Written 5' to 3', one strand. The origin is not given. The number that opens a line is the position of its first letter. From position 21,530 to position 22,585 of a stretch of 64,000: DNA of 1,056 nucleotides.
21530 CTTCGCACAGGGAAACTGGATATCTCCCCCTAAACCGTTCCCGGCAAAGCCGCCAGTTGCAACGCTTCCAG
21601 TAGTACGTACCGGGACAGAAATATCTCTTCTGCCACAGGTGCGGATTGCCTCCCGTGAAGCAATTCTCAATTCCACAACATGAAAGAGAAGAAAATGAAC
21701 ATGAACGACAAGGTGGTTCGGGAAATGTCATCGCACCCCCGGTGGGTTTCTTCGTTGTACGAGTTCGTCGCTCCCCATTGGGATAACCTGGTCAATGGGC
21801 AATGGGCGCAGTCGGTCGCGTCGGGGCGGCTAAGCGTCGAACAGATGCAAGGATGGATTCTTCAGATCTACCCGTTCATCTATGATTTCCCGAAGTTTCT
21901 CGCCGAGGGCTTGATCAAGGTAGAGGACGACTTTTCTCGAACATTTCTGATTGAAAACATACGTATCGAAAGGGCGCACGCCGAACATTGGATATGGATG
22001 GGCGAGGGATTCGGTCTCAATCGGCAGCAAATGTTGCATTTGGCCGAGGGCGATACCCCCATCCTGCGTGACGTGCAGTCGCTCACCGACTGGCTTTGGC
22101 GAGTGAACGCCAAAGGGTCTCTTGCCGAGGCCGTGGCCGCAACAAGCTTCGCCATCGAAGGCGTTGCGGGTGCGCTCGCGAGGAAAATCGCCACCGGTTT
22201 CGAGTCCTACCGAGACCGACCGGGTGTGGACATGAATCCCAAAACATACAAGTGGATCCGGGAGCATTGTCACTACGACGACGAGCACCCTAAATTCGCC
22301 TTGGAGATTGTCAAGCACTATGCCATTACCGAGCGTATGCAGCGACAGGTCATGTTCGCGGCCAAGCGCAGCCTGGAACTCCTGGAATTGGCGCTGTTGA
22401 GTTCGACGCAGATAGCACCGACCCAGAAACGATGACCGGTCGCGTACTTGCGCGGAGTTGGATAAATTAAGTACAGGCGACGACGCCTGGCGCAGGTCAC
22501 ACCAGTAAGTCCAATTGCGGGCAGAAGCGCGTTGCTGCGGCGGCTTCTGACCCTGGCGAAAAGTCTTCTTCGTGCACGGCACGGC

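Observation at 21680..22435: Heme-oxygenase-like diiron oxidase (HDO) fold protein translationally coupled to a c-di-GMP enzyme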

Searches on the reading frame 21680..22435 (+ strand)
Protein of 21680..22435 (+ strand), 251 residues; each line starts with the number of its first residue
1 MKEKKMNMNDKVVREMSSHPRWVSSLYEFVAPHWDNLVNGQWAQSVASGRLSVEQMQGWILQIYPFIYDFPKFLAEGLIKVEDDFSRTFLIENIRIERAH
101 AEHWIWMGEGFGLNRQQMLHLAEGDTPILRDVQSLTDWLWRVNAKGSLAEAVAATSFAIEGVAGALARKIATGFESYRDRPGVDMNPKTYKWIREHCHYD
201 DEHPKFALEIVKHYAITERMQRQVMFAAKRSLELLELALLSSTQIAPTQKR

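Call 4: search_protein_families(library=pfam, proteins=[window:21680-22435:+], max_evalue=1)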
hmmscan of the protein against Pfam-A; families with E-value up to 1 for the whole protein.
window:21680-22435:+ (251 aa): 2 families
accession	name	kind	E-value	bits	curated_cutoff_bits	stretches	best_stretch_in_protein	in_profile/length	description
PF03070.21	TENA_THI-4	-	1.3e-11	45.1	22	1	30-221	4-190/210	TENA/THI-4/PQQC family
PF14518.11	Haem_oxygenas_2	-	2.7e-11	44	28.9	1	58-234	2-175/177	Iron-containing redox enzyme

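Call 5: search_protein_families(library=ncbifam, proteins=[window:21680-22435:+], max_evalue=1)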
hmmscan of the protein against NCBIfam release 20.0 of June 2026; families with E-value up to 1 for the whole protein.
window:21680-22435:+ (251 aa): 3 families
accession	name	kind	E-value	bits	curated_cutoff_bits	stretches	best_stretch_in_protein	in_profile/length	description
TIGR04305.1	fol_rel_CADD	subfamily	1.5e-10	41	200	1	36-236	13-204/212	CADD family putative folate metabolism protein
TIGR04306.1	salvage_TenA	equivalog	3.9e-06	26.7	130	1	30-155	1-123/208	thiaminase II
TIGR02111.1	PQQ_syn_pqqC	equivalog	6.8e-05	22.4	240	1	46-235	28-213/239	pyrroloquinoline-quinone synthase PqqC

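Call 6: search_solved_structures(query=window:21680-22435:+, max_evalue=10, show_alignments=3)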
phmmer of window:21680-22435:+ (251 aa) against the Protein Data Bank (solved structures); distinct sequences matched with E-value up to 10: 9.
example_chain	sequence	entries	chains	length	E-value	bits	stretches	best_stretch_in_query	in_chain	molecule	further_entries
3oql_A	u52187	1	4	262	6.9e-25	91.2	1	14-214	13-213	TenA homolog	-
4wwj_A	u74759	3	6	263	1.9e-23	86.5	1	14-233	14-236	TENA/THI-4 family protein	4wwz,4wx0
6p5q_A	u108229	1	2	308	3.1e-23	85.8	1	14-233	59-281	UndA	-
4lqx_A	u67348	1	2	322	4.9e-05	26.2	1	56-241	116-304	TENA/THI-4 domain-containing protein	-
3rm5_A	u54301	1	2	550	0.00029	23.7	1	29-166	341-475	Hydroxymethylpyrimidine/phosphomethylpyrimidine kinase THI20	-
1rcw_A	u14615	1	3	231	0.00039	23.3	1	47-207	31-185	CT610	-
8va9_A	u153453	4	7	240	0.00044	23.1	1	47-206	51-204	4-aminobenzoate synthase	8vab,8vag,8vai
2rd3_A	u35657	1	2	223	0.007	19.1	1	26-89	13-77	Transcriptional regulator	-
3ibx_A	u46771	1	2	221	0.019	17.8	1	26-89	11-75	Putative thiaminase II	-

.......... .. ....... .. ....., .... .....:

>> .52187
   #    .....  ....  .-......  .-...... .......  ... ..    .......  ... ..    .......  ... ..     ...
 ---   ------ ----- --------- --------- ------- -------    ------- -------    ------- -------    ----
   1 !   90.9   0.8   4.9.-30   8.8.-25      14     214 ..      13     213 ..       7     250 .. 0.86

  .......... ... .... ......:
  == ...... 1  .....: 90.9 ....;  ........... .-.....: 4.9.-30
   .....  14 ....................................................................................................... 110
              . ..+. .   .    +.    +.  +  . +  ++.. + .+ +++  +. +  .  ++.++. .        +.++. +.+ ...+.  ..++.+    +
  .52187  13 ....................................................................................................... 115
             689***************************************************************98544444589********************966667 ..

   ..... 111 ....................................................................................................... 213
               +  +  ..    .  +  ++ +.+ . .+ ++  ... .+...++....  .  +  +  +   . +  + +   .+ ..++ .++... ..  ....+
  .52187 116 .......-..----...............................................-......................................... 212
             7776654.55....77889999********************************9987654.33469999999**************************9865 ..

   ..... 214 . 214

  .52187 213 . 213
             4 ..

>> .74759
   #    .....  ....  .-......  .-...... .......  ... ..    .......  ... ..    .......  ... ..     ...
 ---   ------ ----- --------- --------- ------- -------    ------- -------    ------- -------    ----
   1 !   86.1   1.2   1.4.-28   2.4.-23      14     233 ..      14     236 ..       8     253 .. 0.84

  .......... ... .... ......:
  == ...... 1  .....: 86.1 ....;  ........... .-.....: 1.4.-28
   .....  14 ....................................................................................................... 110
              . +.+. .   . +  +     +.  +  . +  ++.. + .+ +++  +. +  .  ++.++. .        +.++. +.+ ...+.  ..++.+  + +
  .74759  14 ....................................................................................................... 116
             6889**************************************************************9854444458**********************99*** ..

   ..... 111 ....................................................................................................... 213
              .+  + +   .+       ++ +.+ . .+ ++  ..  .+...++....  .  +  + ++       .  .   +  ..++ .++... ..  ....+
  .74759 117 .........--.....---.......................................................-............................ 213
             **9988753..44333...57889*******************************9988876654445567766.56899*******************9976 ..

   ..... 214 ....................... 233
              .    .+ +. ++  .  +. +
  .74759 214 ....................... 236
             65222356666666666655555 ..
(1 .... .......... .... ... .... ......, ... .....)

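Call 7: find_homologous_proteins(query=window:21680-22435:+, max_evalue=0.00001)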
Query window:21680-22435:+ (251 aa): 1035 proteins with E <= 0.00001 among 2031 candidates; the best 120 are listed.
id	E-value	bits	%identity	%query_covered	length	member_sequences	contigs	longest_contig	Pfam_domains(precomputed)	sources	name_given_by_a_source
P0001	7.4e-162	555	96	100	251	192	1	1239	PF03070.22,PF14518.12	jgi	-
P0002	4.8e-156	536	93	100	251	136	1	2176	PF03070.22,PF14518.12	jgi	jgi:pyrroloquinoline quinone (PQQ) biosynthesis protein C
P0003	3.8e-142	490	88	96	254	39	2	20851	PF03070.22,PF14518.12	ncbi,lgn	-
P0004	1.9e-141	488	86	95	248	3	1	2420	PF03070.22,PF14518.12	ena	-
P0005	6.6e-140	483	84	97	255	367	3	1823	PF03070.22,PF14518.12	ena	-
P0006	1.5e-139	482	86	96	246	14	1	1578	PF03070.22,PF14518.12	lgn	-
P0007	1.7e-139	481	85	97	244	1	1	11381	PF03070.22,PF14518.12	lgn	-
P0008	2.0e-139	481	85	96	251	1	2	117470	PF03070.22,PF14518.12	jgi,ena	jgi:pyrroloquinoline quinone (PQQ) biosynthesis protein C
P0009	3.1e-139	481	85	97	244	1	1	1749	PF03070.22,PF14518.12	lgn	-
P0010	8.1e-139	479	84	97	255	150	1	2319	PF03070.22,PF14518.12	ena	-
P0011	8.6e-139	479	85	95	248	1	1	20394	PF03070.22,PF14518.12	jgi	jgi:pyrroloquinoline quinone (PQQ) biosynthesis protein C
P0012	1.7e-138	478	84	97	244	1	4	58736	PF03070.22,PF14518.12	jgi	jgi:pyrroloquinoline quinone (PQQ) biosynthesis protein C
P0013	2.5e-138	478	85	95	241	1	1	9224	PF03070.22,PF14518.12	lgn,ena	-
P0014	3.2e-138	477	83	97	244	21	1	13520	PF03070.22,PF14518.12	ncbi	-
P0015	4.0e-138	477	83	97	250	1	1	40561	PF03070.22,PF14518.12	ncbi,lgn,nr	ncbi:MAG TPA: iron-containing redox enzyme family protein [Burkholderiales bacterium]|nr:iron-contai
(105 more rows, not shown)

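Call 8: find_related_loci(query=window:21680-22435:+, collection=genome_contigs, flank=6000)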
Query window:21680-22435:+ (251 aa) in genome_contigs; peptide patterns used: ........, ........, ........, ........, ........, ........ (x = any residue, [..] = any of these).
106 stretches matched a pattern; 93 encode a relative of the query (tblastn E <= 1e-3); the best 80 are kept; 80 distinct loci.
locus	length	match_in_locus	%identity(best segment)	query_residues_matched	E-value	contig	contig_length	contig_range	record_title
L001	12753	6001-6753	96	1-251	7e-168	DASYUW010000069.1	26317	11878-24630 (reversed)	MAG TPA_asm: Burkholderiales bacterium isolate SMAG_U4605 k141_1403072, whole genome shotgun sequence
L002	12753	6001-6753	96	1-251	1e-166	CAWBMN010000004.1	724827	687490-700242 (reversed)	MAG: uncultured beta proteobacterium isolate MFD02242.bin.1.57 genome assembly, contig: contig_25151, whole genome shotg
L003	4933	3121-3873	94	1-251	1e-167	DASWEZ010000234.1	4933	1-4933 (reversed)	MAG TPA_asm: Burkholderiales bacterium isolate SMAG_U2776 k141_1540803, whole genome shotgun sequence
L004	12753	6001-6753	93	1-251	4e-162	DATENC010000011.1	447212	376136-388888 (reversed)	MAG TPA_asm: Burkholderiales bacterium isolate SMAG_U8959 k141_1480536, whole genome shotgun sequence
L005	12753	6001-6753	94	1-251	2e-156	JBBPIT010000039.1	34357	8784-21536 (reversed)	MAG: Pseudomonadota bacterium isolate BPF1-28-30_bin_3 NODE_183_length_34357_cov_18.032489, whole genome shotgun sequenc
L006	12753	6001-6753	94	1-251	5e-156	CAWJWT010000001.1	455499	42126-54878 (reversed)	MAG: uncultured beta proteobacterium isolate MFD01275.bin.2.24 genome assembly, contig: contig_11981, whole genome shotg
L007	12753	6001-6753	94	1-251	5e-156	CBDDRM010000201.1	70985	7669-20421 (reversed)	uncultured bacterium isolate s9_101 genome assembly, contig: s9_101.fak141_2197510, whole genome shotgun sequence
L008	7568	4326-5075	95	1-250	4e-156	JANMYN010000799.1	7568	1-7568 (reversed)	MAG: Betaproteobacteria bacterium isolate OTE_8_metabat_302 OTE_8_k141_4859125, whole genome shotgun sequence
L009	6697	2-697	95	20-251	4e-144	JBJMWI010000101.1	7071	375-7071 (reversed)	MAG: Burkholderiales bacterium isolate 12C16O_168h_50_unf_bin_22 k141_3998758, whole genome shotgun sequence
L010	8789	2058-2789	83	1-244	8e-143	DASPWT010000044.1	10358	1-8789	MAG TPA_asm: Burkholderiales bacterium isolate SMAG_U11548 k141_6896, whole genome shotgun sequence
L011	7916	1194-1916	83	4-244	5e-142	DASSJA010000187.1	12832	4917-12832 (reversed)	MAG TPA_asm: Burkholderiales bacterium isolate SMAG_U1103 k141_607359, whole genome shotgun sequence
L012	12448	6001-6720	88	8-247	5e-141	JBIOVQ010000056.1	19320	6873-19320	MAG: Burkholderiales bacterium isolate MAG104 k127_1635997, whole genome shotgun sequence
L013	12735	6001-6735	84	7-251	5e-137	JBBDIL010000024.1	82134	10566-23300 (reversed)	MAG: Burkholderiales bacterium isolate LejiaA_63_26 Lejia_A_551_length_82134_cov_16, whole genome shotgun sequence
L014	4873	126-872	82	1-251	3e-138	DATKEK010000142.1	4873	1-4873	MAG TPA_asm: Burkholderiales bacterium isolate SMAG_U14497 k141_350392, whole genome shotgun sequence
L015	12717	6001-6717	80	8-246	2e-136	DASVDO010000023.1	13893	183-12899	MAG TPA_asm: Burkholderiales bacterium isolate SMAG_U2035 k141_1380531, whole genome shotgun sequence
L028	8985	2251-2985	68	4-249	6e-118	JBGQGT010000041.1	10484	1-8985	MAG: Gammaproteobacteria bacterium isolate OBJ2_061818_090_20 k141_261705_length_10484_cov_14.8649, whole genome shotgun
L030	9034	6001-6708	70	15-249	3e-116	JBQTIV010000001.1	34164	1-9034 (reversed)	MAG: Betaproteobacteria bacterium isolate SAW101 c_000000178729, whole genome shotgun sequence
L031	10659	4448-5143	69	13-244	2e-115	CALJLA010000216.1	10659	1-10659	MAG TPA_asm: uncultured proteobacterium isolate SRR7515930_bin.63_CONCOCT_v1.1_MAG genome assembly, contig: ERZ869936.25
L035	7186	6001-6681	70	13-239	1e-113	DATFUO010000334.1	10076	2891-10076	MAG TPA_asm: Burkholderiales bacterium isolate SMAG_U9439 k141_856820, whole genome shotgun sequence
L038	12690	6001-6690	69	13-242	6e-113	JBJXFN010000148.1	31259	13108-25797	MAG: Burkholderiales bacterium isolate F1F2.bin.439 k127_3415869, whole genome shotgun sequence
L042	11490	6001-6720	67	3-244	1e-111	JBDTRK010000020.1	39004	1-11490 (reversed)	MAG: Betaproteobacteria bacterium isolate cluster3_bin.244 NODE_2738_length_39004_cov_7.854066, whole genome shotgun seq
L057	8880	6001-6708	65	15-250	4e-109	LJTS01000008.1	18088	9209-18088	MAG: Betaproteobacteria bacterium SG8_40 WOR_8-12_2742, whole genome shotgun sequence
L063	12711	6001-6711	64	12-248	2e-108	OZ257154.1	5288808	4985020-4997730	MAG: Burkholderiales bacterium isolate 5a1f4b7f-29eb-4d11-b998-9e1cb223b6c6 genome assembly, chromosome: 1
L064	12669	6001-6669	68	20-242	1e-106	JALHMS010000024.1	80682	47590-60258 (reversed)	MAG: Burkholderiales bacterium isolate Bin_40_2 c_000000001772, whole genome shotgun sequence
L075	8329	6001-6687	61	16-244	1e-94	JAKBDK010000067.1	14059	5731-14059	MAG: Proteobacteria bacterium isolate BP5.bin115 NODE_7418_length_14059_cov_4.419753, whole genome shotgun sequence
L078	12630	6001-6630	59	22-231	1e-88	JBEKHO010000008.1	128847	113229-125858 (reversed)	MAG: Steroidobacteraceae bacterium isolate SPRUCE 279 SPRUCE_279_8, whole genome shotgun sequence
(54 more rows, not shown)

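Call 31: predict_structure(alignment_id=A1)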
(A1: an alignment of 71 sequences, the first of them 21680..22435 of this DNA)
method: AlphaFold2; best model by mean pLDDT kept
length: 251 residues; sequences in the alignment: 71
mean_pLDDT: 90.6   pTM: 0.87
mean pLDDT of the five models: 90.6, 90.0, 89.8, 89.7, 89.6
residues with pLDDT >= 90: 214; 70-90: 9; 50-70: 9; < 50: 19
segments of 3 or more residues with pLDDT < 50: 1-16, 249-251
pLDDT, mean of each block of 10 residues (from residue 1): 38 51 94 96 97 98 98 98 96 96 98 98 95 98 98 97 94 96 97 85 85 97 98 98 78 35
secondary structure, 60 per line:
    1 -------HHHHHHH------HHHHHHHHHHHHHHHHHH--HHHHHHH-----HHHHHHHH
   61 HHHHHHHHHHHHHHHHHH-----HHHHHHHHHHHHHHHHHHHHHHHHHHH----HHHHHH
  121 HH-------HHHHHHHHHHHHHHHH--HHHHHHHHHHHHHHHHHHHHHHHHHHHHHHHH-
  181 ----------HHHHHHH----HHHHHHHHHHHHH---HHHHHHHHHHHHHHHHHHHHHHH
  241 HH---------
elements in order: H8-14 H21-38 H41-47 H53-78 H84-110 H115-122 H130-145 H148-179 H191-197 H202-214 H218-242

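Call 33: search_protein_representatives(protein=window:21680-22435:+)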
Query: 251 residues. Proteins with E-value up to 0.001 (for the whole library): 210; up to 1e-10: 104; up to 1e-30: 35. The best 150 are listed.
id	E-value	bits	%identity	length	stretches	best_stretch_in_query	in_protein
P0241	5.5e-104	363.4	67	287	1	15-244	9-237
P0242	4.6e-92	324.4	60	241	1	16-243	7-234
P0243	1.6e-63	230.9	83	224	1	11-126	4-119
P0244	4.1e-63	229.6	79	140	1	113-246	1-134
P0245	5.5e-63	229.2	44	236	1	18-243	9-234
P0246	5.4e-60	219.4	69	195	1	107-246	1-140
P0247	1.2e-59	218.3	65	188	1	13-152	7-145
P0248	1.0e-58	215.2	45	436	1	15-241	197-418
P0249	6.6e-57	209.3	43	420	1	14-239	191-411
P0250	2.6e-56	207.3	43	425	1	14-239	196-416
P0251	6.2e-56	206.1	69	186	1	110-243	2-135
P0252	6.7e-56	205.9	43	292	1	16-240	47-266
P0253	1.7e-55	204.6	67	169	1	56-188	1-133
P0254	1.0e-54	202.1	42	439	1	8-240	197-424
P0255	5.7e-54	199.6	60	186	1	15-154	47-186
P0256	1.3e-53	198.4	41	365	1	12-239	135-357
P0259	7.4e-49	182.9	39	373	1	14-237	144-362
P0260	7.6e-49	182.8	39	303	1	11-240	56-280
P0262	2.2e-44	168.2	39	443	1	15-239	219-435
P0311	1.1e-16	77.4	28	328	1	16-239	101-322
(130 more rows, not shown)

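Call 34: search_protein_families(library=pfam, proteins=[P0248, P0249, P0250, P0254, P0256, P0259, P0262, P0311, P0252, P0260], max_evalue=0.01)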
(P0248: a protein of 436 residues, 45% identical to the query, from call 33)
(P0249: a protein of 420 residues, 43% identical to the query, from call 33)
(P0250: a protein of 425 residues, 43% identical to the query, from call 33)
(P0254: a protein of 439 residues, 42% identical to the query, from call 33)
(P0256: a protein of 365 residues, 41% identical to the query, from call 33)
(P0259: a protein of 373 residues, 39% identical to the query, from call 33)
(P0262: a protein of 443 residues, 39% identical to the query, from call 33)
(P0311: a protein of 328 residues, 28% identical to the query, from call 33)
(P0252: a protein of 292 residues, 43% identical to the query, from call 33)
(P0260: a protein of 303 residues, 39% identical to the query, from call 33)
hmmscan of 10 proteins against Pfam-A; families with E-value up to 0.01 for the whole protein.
P0248 (436 aa): 3 families
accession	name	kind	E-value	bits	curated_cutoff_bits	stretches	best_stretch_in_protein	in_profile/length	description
PF07238.19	PilZ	-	2.8e-15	56.9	22.5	1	43-142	1-97/102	PilZ domain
PF03070.21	TENA_THI-4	-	8.2e-15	55.6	22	1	223-333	15-126/210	TENA/THI-4/PQQC family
PF14518.11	Haem_oxygenas_2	-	3.6e-13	50.2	28.9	1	239-410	1-174/177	Iron-containing redox enzyme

P0249 (420 aa): 3 families
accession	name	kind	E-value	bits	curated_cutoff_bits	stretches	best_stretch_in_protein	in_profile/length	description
PF03070.21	TENA_THI-4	-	2.1e-13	51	22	1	219-327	16-125/210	TENA/THI-4/PQQC family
PF07238.19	PilZ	-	1.8e-11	44.7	22.5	1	13-112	1-97/102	PilZ domain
PF14518.11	Haem_oxygenas_2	-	1.4e-10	41.7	28.9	1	234-405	1-174/177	Iron-containing redox enzyme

P0250 (425 aa): 3 families
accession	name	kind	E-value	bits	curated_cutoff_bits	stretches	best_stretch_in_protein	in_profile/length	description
PF14518.11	Haem_oxygenas_2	-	1.1e-13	51.8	28.9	1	240-410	2-174/177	Iron-containing redox enzyme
PF03070.21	TENA_THI-4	-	2.6e-09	37.6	22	1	219-332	11-125/210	TENA/THI-4/PQQC family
PF07238.19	PilZ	-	0.0028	18.4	22.5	1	52-136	3-85/102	PilZ domain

P0254 (439 aa): 4 families
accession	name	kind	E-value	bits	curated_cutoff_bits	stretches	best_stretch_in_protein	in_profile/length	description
PF14518.11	Haem_oxygenas_2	-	2.5e-16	60.4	28.9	1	246-417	1-174/177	Iron-containing redox enzyme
PF07238.19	PilZ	-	4.3e-14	53.1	22.5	1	37-125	1-90/102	PilZ domain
PF03070.21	TENA_THI-4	-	2.6e-12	47.4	22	1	232-364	17-149/210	TENA/THI-4/PQQC family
PF06773.16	Bim_N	-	0.0093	16.2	27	0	72-88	21-37/40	Bim protein N-terminus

P0256 (365 aa): 2 families
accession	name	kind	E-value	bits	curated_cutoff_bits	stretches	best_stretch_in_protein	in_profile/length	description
PF14518.11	Haem_oxygenas_2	-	3.4e-14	53.5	28.9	1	181-352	2-175/177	Iron-containing redox enzyme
PF03070.21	TENA_THI-4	-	1.8e-12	48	22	1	165-361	16-208/210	TENA/THI-4/PQQC family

P0259 (373 aa): 3 families
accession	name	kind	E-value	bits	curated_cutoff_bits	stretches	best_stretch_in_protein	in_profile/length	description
PF14518.11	Haem_oxygenas_2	-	3.6e-18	66.4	28.9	1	188-358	2-174/177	Iron-containing redox enzyme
PF03070.21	TENA_THI-4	-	5.9e-12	46.2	22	1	177-295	21-139/210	TENA/THI-4/PQQC family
PF07238.19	PilZ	-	3.8e-11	43.7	22.5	1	2-108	1-99/102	PilZ domain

P0262 (443 aa): 3 families
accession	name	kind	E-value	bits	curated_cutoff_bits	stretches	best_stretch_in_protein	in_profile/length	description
PF03070.21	TENA_THI-4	-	9.5e-13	48.8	22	1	233-435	3-206/210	TENA/THI-4/PQQC family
PF14518.11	Haem_oxygenas_2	-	2.3e-12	47.5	28.9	1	297-429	36-174/177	Iron-containing redox enzyme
PF07238.19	PilZ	-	4.3e-11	43.5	22.5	1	45-142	2-96/102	PilZ domain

P0311 (328 aa): 1 family
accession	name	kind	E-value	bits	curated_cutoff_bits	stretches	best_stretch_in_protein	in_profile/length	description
PF14518.11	Haem_oxygenas_2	-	4.5e-10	40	28.9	1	144-318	3-176/177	Iron-containing redox enzyme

P0252 (292 aa): 2 families
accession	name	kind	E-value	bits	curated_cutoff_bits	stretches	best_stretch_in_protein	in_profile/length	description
PF03070.21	TENA_THI-4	-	1.5e-16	61.3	22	1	72-263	15-202/210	TENA/THI-4/PQQC family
PF14518.11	Haem_oxygenas_2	-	2.5e-13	50.6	28.9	1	88-259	1-174/177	Iron-containing redox enzyme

P0260 (303 aa): 2 families
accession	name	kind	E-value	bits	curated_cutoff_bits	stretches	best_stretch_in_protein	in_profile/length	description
PF14518.11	Haem_oxygenas_2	-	2.6e-16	60.3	28.9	1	103-274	2-175/177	Iron-containing redox enzyme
PF03070.21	TENA_THI-4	-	2e-14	54.3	22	1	86-280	15-209/210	TENA/THI-4/PQQC family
